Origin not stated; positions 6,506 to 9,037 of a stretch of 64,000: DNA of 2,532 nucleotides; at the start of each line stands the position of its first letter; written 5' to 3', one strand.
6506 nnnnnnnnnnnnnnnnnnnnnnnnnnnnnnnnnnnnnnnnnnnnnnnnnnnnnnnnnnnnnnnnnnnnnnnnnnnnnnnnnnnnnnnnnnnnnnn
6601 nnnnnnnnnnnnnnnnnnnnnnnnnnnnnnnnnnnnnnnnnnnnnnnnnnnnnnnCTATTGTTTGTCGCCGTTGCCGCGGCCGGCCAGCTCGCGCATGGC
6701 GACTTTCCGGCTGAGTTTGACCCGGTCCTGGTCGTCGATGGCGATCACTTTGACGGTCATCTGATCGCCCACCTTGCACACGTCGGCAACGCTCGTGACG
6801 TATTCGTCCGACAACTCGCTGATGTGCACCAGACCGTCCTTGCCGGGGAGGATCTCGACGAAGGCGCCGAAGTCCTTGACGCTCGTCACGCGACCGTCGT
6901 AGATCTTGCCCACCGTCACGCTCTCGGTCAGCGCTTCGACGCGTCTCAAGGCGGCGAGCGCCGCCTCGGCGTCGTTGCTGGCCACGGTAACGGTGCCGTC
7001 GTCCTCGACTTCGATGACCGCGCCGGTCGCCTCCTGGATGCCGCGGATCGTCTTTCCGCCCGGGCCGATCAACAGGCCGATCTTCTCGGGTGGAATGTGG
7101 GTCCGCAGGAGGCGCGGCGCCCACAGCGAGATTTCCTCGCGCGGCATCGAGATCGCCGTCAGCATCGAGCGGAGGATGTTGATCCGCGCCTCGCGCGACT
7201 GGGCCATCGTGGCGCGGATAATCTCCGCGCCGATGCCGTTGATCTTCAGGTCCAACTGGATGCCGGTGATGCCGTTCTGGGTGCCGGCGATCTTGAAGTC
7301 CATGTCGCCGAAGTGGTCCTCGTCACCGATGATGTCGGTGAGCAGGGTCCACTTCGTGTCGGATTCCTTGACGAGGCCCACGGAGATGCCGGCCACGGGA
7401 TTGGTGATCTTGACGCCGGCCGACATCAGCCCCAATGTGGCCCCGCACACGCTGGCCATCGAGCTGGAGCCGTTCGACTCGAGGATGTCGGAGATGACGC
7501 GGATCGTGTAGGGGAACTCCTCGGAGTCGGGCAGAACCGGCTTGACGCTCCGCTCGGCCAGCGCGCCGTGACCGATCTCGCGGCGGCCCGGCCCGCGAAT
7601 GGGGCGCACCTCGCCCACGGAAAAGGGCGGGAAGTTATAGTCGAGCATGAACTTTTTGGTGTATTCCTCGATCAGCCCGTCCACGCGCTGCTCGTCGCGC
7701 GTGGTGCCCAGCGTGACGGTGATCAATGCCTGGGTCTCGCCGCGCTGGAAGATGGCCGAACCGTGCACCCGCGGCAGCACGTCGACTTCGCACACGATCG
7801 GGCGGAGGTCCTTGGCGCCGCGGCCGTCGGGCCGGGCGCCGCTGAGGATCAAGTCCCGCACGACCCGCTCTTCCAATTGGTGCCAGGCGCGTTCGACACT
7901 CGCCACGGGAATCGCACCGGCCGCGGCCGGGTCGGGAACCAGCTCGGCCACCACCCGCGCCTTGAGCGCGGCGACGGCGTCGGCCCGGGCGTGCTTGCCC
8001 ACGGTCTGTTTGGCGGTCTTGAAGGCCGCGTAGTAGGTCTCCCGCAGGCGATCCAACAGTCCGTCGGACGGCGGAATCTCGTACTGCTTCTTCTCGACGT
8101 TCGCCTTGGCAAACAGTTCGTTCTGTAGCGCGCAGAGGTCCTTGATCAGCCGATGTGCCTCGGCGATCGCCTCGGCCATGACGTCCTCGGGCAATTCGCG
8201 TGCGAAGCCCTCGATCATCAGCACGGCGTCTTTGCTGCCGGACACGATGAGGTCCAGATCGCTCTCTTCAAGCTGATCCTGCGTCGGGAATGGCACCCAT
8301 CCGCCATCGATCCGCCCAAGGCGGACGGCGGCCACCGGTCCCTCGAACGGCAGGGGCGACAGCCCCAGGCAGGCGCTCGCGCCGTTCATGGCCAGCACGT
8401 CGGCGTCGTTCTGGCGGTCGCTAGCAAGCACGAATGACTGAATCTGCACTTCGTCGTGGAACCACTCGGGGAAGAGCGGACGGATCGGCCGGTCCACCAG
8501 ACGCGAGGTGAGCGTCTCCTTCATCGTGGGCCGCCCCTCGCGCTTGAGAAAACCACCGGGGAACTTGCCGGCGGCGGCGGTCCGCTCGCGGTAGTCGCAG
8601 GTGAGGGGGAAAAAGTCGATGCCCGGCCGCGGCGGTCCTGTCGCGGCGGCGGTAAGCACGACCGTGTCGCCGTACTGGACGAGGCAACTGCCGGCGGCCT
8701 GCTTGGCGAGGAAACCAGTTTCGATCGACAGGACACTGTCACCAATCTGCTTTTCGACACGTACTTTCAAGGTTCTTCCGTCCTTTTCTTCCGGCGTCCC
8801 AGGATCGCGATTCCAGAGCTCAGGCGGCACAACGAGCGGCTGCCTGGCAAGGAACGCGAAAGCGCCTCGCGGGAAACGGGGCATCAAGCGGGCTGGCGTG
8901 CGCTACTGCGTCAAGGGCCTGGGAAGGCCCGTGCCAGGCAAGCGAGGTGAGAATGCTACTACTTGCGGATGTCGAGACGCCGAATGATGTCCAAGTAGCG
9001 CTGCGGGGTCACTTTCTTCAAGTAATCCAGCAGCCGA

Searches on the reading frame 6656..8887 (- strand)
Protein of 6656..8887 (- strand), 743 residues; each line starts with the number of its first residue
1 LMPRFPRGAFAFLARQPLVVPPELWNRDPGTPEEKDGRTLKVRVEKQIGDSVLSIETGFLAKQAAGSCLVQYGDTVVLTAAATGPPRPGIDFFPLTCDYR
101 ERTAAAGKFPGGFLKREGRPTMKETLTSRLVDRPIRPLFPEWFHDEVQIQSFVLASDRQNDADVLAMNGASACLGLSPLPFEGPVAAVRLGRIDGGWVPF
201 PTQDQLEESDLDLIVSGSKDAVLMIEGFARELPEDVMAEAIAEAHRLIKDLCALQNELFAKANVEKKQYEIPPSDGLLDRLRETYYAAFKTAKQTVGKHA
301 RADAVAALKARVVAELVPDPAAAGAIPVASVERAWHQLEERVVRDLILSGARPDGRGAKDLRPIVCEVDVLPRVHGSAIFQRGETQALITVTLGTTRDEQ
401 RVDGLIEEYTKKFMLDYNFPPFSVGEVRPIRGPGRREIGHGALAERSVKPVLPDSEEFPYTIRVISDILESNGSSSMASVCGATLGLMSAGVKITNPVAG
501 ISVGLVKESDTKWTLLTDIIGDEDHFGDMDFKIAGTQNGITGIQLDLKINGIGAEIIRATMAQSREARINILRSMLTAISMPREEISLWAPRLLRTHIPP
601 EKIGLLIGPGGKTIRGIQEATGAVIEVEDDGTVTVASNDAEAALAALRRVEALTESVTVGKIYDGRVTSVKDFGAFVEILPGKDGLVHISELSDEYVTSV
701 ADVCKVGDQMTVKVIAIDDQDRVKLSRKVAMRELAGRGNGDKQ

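Call 12: search_protein_families(library=pfam, proteins=[window:6656-8887:-])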
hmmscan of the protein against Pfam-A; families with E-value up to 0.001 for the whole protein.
window:6656-8887:- (743 aa): 6 families
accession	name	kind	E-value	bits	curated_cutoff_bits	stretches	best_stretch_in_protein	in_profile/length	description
PF01138.27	RNase_PH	-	4e-53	179.7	25.5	2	361-492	2-129/130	3' exoribonuclease family, domain 1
PF00575.29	S1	-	1.4e-18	67.4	22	1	658-728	3-74/74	S1 RNA binding domain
PF03725.20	RNase_PH_C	-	1.2e-14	54.4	20.8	1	183-246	1-66/67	3' exoribonuclease family, domain 2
PF00013.35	KH_1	-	1.8e-12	47.3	21.5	1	596-651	4-65/66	KH domain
PF03726.19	PNPase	-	1.2e-08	35.7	24.6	1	277-356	2-80/81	Polyribonucleotide nucleotidyltransferase, RNA binding domain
PF23459.1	S1_RRP5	-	2.7e-06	28.3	27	1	660-723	4-67/72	RRP5 S1 domain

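Call 53: find_homologous_proteins(query=window:6656-8887:-, max_evalue=1e-100)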
Query window:6656-8887:- (743 aa): 7998 proteins with E <= 1e-100 among 8000 candidates; the best 120 are listed.
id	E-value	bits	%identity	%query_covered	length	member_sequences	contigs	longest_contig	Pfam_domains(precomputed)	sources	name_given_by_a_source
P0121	0.0e+0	1653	100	100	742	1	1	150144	PF00013.36,PF03725.21,PF00575.30,PF23459.2,PF03726.20,PF01138.28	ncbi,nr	ncbi:MAG: polyribonucleotide nucleotidyltransferase [Planctomycetia bacterium]|nr:polyribonucleotide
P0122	0.0e+0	1394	88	94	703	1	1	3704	PF00013.36,PF03725.21,PF00575.30,PF03726.20,PF01138.28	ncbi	ncbi:MAG TPA: polyribonucleotide nucleotidyltransferase [Pirellulales bacterium]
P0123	0.0e+0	1392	88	95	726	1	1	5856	PF00013.36,PF03725.21,PF00575.30,PF23459.2,PF03726.20,PF01138.28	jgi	jgi:polyribonucleotide nucleotidyltransferase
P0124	0.0e+0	1384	88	94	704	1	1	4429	PF00013.36,PF03725.21,PF00575.30,PF03726.20,PF01138.28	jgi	jgi:polyribonucleotide nucleotidyltransferase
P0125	0.0e+0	1382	87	94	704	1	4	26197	PF00013.36,PF03725.21,PF00575.30,PF03726.20,PF01138.28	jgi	-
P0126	0.0e+0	1381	87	94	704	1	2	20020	PF00013.36,PF03725.21,PF00575.30,PF03726.20,PF01138.28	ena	-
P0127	0.0e+0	1380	88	94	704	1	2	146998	PF00013.36,PF03725.21,PF00575.30,PF03726.20,PF01138.28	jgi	-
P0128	0.0e+0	1380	87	94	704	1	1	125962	PF00013.36,PF03725.21,PF00575.30,PF03726.20,PF01138.28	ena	-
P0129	0.0e+0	1371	87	94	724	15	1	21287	PF00013.36,PF03725.21,PF00575.30,PF23459.2,PF03726.20,PF01138.28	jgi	jgi:polyribonucleotide nucleotidyltransferase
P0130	0.0e+0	1365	88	94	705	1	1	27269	PF00013.36,PF03725.21,PF00575.30,PF03726.20,PF01138.28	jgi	jgi:polyribonucleotide nucleotidyltransferase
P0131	0.0e+0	1361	87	95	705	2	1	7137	PF00013.36,PF03725.21,PF00575.30,PF03726.20,PF01138.28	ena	-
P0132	0.0e+0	1338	84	95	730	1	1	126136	PF00013.36,PF03725.21,PF00575.30,PF03726.20,PF01138.28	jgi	jgi:polyribonucleotide nucleotidyltransferase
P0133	0.0e+0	1313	85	94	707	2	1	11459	PF00013.36,PF03725.21,PF00575.30,PF03726.20,PF01138.28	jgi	jgi:polyribonucleotide nucleotidyltransferase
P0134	0.0e+0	1306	84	95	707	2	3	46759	PF00013.36,PF03725.21,PF00575.30,PF03726.20,PF01138.28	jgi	-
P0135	0.0e+0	1303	83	95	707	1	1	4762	PF00013.36,PF03725.21,PF00575.30,PF03726.20,PF01138.28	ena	-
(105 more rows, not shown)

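Call 54: find_encoding_contigs(protein=P0121, flank=10000, max_places=3)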
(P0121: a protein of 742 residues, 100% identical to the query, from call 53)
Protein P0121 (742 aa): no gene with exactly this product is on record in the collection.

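Call 55: find_encoding_contigs(protein=P0127, flank=10000, max_places=2)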
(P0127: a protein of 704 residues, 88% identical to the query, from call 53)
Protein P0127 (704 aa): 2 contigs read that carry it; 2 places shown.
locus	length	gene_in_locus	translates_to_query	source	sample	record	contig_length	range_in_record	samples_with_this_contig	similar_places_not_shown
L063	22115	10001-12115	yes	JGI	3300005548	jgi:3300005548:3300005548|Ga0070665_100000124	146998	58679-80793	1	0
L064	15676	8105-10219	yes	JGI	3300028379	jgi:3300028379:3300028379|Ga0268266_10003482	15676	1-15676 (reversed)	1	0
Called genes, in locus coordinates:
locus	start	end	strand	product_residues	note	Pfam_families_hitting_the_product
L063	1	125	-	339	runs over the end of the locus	PF20030:bpMoxR, PF01078:Mg_chelatase (faint), PF07726:AAA_3, PF07728:AAA_5, PF17863:AAA_lid_2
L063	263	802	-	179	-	-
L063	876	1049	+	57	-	-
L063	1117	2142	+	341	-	PF01370:Epimerase, PF04321:RmlD_sub_bind, PF16363:GDP_Man_Dehyd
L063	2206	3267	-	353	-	PF00930:DPPIV_N (faint), PF26550:Tricorn_2nd, PF07676:PD40 (faint), PF26549:Tricorn_N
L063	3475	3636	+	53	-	-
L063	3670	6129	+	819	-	PF00069:Pkinase, PF07714:PK_Tyr_Ser-Thr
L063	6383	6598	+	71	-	-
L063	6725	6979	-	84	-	-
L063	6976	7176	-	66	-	-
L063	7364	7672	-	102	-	-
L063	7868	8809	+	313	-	PF01048:PNP_UDP_1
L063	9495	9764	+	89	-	PF00312:Ribosomal_S15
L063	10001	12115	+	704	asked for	PF01138:RNase_PH, PF03725:RNase_PH_C, PF03726:PNPase, PF01138:RNase_PH, PF00013:KH_1, PF00575:S1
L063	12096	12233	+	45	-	-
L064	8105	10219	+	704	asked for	PF01138:RNase_PH, PF03725:RNase_PH_C, PF03726:PNPase, PF01138:RNase_PH, PF00013:KH_1, PF00575:S1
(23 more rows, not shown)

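Call 56: find_encoding_contigs(protein=P0128, flank=10000, max_places=2)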
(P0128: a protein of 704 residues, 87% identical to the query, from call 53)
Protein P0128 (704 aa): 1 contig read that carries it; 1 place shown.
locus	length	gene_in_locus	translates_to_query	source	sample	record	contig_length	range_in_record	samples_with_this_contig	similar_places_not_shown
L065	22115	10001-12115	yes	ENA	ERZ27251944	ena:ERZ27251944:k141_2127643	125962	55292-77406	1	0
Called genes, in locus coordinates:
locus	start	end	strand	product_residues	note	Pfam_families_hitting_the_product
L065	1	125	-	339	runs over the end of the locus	PF20030:bpMoxR, PF01078:Mg_chelatase (faint), PF07726:AAA_3, PF07728:AAA_5, PF17863:AAA_lid_2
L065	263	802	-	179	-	-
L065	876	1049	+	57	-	-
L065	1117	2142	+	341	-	PF01370:Epimerase, PF04321:RmlD_sub_bind, PF16363:GDP_Man_Dehyd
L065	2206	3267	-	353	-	PF00930:DPPIV_N (faint), PF26550:Tricorn_2nd, PF07676:PD40 (faint), PF26549:Tricorn_N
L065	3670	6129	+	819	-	PF00069:Pkinase, PF07714:PK_Tyr_Ser-Thr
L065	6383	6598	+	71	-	-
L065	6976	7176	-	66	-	-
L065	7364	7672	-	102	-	-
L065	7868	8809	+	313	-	PF01048:PNP_UDP_1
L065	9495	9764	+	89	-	PF00312:Ribosomal_S15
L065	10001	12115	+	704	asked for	PF01138:RNase_PH, PF03725:RNase_PH_C, PF03726:PNPase, PF01138:RNase_PH, PF00013:KH_1, PF00575:S1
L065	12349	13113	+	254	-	PF00512:HisKA, PF02518:HATPase_c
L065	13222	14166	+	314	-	PF00135:COesterase, PF20434:BD-FAE, PF07859:Abhydrolase_3, PF00326:Peptidase_S9, PF01738:DLH (weak)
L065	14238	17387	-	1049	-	PF13424:TPR_12, PF24885:TPR_NPHP3, PF13374:TPR_10, PF13424:TPR_12, PF24885:TPR_NPHP3, PF13374:TPR_10, PF13424:TPR_12, PF24885:TPR_NPHP3, +15 more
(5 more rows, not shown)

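Call 60: list_cluster_members(proteins=[P0121])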
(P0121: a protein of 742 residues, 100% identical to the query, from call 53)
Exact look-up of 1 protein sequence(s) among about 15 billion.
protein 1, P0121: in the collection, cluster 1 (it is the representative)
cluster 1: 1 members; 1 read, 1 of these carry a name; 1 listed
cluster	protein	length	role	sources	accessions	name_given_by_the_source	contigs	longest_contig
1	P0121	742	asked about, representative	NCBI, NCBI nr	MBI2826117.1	MAG: polyribonucleotide nucleotidyltransferase [Planctomycetia bacterium] | polyribonucleotide nucleotidyltransferase [Planctomycetia bacterium]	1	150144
